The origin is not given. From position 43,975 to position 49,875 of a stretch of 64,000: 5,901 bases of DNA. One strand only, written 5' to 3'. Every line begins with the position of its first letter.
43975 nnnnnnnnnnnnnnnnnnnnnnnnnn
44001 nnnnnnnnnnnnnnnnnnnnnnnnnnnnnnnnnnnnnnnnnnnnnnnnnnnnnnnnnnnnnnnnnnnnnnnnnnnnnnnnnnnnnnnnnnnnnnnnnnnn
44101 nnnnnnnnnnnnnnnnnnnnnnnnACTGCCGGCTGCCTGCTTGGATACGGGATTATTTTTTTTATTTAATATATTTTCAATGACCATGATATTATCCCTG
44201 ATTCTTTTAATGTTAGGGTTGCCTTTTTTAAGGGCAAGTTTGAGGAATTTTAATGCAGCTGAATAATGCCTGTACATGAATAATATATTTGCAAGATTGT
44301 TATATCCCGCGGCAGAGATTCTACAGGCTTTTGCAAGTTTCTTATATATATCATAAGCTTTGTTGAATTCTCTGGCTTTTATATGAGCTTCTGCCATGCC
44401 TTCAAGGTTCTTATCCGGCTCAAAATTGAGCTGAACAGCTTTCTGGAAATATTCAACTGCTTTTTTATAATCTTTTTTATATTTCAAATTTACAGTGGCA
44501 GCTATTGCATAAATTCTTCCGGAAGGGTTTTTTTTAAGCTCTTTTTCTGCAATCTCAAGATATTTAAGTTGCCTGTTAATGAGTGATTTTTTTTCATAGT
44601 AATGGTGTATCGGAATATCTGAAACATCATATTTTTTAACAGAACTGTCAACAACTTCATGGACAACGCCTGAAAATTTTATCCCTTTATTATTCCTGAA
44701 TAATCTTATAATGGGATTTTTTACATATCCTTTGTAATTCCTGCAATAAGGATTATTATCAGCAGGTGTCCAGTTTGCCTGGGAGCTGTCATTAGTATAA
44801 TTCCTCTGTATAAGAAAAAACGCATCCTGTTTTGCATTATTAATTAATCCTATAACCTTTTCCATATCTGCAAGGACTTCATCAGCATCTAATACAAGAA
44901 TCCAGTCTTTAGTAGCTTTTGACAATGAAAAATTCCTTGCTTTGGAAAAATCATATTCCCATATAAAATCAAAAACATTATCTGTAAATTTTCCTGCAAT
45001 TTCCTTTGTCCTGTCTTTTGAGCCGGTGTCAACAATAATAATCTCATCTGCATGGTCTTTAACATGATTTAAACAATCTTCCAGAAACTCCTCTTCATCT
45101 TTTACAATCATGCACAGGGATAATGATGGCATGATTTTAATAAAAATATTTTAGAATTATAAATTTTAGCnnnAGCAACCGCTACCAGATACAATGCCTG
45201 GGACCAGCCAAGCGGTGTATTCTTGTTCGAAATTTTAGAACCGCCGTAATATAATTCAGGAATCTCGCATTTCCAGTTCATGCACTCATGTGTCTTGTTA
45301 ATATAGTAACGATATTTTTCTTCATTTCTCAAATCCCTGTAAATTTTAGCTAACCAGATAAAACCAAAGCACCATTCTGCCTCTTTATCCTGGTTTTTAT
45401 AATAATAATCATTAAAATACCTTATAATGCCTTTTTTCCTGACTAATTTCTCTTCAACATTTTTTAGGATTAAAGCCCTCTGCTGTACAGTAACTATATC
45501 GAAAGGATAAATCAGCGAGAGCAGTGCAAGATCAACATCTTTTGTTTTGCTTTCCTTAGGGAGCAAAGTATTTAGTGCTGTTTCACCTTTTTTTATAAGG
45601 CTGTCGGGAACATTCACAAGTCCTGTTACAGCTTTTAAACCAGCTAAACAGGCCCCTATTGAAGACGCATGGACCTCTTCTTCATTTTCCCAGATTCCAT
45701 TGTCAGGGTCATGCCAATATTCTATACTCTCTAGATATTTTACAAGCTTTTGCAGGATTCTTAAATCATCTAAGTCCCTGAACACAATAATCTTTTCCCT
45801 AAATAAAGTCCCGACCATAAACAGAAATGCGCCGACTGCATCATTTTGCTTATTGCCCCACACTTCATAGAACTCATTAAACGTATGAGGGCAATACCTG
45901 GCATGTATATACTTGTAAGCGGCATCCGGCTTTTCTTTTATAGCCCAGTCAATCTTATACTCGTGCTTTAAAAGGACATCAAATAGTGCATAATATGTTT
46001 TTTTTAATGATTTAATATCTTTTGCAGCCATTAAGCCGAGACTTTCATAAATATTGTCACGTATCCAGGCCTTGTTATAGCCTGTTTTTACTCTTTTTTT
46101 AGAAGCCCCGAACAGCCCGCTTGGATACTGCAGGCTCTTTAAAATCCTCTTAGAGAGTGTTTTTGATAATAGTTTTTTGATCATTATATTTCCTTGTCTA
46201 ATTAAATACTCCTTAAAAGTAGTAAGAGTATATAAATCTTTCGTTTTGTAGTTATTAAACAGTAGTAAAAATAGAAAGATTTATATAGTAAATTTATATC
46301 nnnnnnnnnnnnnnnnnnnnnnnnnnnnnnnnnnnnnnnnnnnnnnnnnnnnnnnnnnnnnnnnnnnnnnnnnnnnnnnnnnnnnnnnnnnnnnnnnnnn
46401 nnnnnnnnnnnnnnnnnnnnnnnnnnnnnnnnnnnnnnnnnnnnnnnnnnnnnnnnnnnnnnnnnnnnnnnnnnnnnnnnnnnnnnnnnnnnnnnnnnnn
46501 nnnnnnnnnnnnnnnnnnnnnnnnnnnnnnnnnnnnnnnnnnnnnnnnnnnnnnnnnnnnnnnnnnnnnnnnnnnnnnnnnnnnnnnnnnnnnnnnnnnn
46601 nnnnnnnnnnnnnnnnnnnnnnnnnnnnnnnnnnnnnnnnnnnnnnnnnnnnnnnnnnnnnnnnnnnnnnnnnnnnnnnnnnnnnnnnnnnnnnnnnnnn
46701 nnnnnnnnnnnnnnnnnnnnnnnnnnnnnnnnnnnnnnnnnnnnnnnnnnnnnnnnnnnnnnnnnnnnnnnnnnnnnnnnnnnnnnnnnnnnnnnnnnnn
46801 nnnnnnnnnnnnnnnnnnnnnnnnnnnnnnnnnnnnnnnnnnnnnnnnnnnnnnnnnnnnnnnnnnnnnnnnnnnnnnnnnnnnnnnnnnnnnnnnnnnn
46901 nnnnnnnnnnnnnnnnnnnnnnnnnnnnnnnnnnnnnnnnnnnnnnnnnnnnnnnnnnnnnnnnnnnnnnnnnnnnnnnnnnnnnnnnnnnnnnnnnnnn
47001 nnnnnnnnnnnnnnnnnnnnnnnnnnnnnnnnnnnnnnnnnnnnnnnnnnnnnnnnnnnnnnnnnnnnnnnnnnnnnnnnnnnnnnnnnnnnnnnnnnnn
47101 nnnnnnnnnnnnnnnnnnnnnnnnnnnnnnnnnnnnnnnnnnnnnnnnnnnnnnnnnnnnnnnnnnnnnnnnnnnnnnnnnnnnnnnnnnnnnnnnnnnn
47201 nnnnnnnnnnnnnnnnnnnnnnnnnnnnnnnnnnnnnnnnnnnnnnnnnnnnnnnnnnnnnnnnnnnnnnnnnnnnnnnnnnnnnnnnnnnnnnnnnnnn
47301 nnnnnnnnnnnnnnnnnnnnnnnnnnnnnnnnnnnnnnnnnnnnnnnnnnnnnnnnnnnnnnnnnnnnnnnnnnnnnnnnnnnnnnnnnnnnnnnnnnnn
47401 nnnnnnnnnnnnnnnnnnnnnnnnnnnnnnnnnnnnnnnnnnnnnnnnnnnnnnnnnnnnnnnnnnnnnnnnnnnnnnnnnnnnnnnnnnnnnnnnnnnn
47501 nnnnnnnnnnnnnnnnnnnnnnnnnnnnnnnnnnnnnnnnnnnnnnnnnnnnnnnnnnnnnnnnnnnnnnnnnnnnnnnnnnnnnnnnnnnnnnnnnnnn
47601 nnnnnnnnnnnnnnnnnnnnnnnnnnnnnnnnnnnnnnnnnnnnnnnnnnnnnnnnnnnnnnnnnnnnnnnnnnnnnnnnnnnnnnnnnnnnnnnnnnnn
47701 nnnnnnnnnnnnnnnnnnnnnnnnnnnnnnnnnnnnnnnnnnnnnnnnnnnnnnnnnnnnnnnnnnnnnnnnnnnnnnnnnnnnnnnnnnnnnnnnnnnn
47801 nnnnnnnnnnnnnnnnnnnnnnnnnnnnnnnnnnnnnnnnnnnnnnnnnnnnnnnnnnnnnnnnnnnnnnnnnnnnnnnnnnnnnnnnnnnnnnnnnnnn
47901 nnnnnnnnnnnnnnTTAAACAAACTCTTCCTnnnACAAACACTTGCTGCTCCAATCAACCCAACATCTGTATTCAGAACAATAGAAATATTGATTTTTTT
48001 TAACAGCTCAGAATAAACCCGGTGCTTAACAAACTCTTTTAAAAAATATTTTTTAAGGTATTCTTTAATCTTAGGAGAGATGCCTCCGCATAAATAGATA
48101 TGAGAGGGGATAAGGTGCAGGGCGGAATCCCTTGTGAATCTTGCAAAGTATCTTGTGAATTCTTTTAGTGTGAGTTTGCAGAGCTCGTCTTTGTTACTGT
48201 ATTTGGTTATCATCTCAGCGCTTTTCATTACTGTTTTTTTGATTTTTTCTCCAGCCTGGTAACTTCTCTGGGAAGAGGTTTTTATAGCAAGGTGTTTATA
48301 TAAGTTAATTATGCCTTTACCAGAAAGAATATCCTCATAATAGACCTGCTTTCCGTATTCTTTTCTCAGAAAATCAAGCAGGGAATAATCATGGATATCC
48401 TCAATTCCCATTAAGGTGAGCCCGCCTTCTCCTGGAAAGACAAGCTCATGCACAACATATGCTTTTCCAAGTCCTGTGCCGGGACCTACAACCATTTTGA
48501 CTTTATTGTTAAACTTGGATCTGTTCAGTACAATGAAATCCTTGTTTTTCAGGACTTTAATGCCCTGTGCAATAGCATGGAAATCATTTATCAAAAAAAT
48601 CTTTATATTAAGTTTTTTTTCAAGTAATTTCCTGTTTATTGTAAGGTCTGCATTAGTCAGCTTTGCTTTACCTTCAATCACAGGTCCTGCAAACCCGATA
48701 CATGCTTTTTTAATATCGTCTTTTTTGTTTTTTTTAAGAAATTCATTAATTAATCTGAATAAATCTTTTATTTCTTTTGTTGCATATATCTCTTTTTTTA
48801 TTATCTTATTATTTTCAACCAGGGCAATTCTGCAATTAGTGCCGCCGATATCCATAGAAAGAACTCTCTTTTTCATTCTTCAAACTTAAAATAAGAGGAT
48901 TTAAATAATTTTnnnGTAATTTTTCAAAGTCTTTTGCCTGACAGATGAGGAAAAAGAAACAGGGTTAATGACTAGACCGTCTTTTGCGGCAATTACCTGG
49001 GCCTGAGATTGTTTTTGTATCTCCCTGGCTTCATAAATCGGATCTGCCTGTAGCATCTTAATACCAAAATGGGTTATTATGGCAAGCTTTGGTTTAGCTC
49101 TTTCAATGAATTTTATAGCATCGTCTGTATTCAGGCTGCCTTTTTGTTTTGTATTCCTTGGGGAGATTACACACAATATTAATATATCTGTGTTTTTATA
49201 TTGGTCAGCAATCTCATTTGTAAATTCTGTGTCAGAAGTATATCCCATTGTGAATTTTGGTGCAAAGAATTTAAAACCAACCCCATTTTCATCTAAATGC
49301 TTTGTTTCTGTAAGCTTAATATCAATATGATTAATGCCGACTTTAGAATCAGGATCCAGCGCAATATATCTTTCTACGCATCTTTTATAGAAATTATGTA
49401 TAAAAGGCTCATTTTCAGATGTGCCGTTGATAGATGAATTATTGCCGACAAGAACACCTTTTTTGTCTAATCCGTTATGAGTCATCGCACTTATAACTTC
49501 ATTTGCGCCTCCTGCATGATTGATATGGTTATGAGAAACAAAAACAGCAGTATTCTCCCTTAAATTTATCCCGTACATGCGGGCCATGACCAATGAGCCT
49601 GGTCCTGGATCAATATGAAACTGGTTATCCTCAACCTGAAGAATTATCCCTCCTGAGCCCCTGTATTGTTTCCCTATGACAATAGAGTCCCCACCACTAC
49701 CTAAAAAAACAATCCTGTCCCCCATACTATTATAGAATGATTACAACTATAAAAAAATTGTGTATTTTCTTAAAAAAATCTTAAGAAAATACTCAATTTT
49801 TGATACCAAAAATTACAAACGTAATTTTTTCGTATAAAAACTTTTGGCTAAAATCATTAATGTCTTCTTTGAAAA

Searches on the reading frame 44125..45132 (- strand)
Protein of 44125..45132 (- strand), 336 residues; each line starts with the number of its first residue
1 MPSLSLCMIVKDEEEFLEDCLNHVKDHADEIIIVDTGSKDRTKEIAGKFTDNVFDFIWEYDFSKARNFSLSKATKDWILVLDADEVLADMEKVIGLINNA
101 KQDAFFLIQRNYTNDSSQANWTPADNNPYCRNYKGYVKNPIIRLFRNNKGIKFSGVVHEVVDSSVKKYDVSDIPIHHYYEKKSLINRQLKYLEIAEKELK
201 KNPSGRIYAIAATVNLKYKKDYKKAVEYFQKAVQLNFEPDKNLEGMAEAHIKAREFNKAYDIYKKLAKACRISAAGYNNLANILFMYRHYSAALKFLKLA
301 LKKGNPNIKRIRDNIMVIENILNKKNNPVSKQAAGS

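Call 37: search_protein_families(library=pfam, proteins=[window:44125-45132:-], max_evalue=0.00001)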
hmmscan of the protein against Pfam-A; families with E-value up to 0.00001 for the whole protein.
window:44125-45132:- (336 aa): 2 families
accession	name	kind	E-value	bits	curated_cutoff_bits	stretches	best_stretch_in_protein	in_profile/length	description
PF00535.33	Glycos_transf_2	-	1.6e-20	74.1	23.3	1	5-134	1-142/168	Glycosyl transferase family 2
PF13704.12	Glyco_tranf_2_4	-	6.8e-07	30.1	27.5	1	11-87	1-84/98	Glycosyl transferase family 2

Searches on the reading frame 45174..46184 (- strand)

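Call 37: search_protein_families(library=pfam, proteins=[window:45174-46184:-], max_evalue=0.00001)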
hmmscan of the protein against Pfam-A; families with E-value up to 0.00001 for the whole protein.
window:45174-46184:- (337 aa): 1 family
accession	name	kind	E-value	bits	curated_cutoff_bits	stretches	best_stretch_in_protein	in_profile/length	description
PF00723.27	Glyco_hydro_15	-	2.3e-15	56.9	22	1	17-193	17-200/427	Glycosyl hydrolases family 15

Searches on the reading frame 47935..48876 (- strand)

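Call 37: search_protein_families(library=pfam, proteins=[window:47935-48876:-], max_evalue=0.00001)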
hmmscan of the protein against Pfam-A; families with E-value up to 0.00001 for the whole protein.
window:47935-48876:- (314 aa): 2 families
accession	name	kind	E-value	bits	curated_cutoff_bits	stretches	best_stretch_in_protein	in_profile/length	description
PF02685.22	Glucokinase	-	1.1e-64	218.8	22.1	1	6-312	1-309/314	Glucokinase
PF00480.26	ROK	-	1.3e-14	54.9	22.9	1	6-312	2-289/294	ROK family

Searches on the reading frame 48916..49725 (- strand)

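Call 37: search_protein_families(library=pfam, proteins=[window:48916-49725:-], max_evalue=0.00001)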
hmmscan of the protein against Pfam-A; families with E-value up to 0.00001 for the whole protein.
window:48916-49725:- (270 aa): 1 family
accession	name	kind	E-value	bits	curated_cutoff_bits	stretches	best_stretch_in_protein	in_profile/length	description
PF12706.13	Lactamase_B_2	-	8.2e-15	55.4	27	1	36-220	3-200/200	Beta-lactamase superfamily domain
